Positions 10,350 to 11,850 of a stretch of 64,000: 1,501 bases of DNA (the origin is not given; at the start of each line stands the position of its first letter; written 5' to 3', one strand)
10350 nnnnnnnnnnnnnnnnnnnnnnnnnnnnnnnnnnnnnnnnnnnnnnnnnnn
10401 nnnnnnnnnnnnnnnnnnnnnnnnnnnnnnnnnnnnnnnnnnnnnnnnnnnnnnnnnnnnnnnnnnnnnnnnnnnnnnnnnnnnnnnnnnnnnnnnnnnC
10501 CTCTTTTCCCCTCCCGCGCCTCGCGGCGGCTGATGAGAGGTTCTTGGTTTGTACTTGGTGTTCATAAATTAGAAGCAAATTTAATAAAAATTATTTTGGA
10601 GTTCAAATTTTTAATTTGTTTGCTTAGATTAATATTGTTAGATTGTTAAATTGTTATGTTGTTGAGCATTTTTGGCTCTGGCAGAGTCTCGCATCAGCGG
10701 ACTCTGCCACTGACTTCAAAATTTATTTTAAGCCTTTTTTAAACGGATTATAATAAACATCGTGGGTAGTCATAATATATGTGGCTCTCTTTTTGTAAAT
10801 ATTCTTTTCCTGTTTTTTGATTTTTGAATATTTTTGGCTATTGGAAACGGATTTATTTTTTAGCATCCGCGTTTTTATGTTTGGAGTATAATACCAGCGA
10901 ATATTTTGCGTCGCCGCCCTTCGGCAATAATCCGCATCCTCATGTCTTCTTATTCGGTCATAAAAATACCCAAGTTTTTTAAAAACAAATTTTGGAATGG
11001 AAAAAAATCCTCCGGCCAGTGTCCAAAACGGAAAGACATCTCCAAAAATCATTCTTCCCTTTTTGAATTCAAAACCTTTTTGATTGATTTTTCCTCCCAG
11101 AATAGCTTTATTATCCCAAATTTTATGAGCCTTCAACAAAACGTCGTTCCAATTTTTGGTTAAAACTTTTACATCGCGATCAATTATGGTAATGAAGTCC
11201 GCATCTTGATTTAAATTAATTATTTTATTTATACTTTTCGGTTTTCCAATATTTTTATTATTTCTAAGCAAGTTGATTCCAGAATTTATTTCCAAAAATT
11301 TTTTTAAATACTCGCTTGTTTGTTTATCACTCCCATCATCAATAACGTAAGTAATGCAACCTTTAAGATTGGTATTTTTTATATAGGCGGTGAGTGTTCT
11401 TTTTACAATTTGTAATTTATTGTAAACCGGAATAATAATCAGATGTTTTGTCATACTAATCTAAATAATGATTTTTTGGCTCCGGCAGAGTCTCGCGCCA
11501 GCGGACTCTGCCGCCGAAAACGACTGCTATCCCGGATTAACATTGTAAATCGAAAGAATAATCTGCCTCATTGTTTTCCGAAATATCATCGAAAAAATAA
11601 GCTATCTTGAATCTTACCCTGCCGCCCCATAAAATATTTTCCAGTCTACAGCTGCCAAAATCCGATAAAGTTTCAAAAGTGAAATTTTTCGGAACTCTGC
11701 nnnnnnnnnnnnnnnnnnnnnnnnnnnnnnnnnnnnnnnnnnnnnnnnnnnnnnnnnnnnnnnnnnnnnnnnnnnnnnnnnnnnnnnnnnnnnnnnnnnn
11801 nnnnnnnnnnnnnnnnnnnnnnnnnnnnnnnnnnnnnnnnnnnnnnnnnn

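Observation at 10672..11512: AT-rich glycosyltransferase gene flanked by direct copies of a 37-bp hairpin element, like a gene cassette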

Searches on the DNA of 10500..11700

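Call 72: search_rna_families(source=window, start=10500, end=11700, threshold=evalue, max_evalue=1)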
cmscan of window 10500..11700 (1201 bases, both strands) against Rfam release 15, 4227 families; matches with E-value up to 1: 1.
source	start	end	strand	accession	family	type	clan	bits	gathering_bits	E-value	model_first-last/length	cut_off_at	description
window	11016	11073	-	RF00979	mir-553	Gene; miRNA;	-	25.4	82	0.033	1-62/62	no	mir-553 microRNA precursor family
